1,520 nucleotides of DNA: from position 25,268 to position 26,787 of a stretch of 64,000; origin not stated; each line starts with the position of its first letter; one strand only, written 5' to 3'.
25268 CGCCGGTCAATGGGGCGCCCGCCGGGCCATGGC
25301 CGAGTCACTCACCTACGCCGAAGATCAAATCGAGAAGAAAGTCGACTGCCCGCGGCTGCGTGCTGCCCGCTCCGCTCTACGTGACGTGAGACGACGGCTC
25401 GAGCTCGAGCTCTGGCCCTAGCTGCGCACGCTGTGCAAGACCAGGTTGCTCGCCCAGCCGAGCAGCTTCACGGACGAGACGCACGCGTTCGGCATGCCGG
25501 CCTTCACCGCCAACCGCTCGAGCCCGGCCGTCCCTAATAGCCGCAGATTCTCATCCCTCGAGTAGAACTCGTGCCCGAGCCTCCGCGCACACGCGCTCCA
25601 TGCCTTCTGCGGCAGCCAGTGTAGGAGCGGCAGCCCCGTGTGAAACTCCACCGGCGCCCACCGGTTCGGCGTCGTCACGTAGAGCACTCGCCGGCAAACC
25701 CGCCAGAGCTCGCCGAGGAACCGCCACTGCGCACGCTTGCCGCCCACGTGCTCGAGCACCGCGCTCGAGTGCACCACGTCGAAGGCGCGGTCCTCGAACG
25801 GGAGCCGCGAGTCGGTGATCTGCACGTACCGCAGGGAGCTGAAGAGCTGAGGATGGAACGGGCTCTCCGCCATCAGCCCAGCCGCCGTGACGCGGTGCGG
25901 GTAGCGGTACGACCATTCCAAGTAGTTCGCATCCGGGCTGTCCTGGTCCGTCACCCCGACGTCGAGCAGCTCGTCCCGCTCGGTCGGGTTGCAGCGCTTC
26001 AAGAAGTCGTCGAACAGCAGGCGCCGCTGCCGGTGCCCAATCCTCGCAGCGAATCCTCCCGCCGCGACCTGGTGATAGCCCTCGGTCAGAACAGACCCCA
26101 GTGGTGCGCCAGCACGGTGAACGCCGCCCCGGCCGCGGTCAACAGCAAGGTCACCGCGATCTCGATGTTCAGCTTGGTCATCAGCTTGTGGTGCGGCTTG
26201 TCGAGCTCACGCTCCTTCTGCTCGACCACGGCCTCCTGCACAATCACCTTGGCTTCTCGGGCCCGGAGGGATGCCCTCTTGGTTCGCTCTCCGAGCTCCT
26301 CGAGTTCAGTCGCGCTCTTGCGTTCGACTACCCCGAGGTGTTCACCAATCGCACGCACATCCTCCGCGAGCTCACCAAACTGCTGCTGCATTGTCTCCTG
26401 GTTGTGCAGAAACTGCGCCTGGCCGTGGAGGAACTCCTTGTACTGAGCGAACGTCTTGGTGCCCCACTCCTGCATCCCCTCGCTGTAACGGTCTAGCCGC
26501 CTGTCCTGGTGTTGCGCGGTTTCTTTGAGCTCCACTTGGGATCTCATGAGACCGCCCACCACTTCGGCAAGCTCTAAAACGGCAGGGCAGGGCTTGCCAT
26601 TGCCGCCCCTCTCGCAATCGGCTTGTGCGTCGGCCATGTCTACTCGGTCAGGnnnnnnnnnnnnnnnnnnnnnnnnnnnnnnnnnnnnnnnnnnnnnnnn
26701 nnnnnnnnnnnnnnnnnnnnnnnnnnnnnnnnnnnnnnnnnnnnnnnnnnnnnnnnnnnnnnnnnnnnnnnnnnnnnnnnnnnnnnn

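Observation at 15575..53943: Perfect 20-bp palindrome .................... present six times, mostly between divergent genes and next to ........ boxes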

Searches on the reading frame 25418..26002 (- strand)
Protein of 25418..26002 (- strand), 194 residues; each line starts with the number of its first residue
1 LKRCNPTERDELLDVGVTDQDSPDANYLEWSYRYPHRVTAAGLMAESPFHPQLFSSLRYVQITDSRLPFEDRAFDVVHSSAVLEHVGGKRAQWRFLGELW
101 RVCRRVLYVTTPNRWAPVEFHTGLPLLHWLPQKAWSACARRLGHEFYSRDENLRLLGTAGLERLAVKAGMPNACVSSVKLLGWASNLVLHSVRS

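Call 59: search_protein_families(library=pfam, max_evalue=0.05, proteins=[window:25418-26002:-])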
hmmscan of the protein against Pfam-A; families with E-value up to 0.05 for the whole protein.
window:25418-26002:- (194 aa): 4 families
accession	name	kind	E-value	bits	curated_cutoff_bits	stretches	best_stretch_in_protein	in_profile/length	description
PF08241.18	Methyltransf_11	-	8.8e-08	33.1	21.2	1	53-104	43-88/95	Methyltransferase domain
PF13649.12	Methyltransf_25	-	0.0016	19.5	27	1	56-104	47-94/97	Methyltransferase domain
PF13489.12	Methyltransf_23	-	0.0039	17.4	27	1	67-162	75-160/164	Methyltransferase domain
PF08242.18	Methyltransf_12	-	0.016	16.3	30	1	55-103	49-92/98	Methyltransferase domain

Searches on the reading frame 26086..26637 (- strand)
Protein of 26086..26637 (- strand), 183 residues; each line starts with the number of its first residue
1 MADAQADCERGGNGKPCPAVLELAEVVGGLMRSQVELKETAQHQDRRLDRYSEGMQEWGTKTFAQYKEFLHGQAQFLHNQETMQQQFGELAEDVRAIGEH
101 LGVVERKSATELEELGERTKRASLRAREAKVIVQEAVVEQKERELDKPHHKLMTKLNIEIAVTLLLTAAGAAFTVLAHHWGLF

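Call 84: search_protein_families(library=pfam, max_evalue=0.01, proteins=[window:26086-26637:-])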
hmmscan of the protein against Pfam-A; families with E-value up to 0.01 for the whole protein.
window:26086-26637:- (183 aa): 0 families
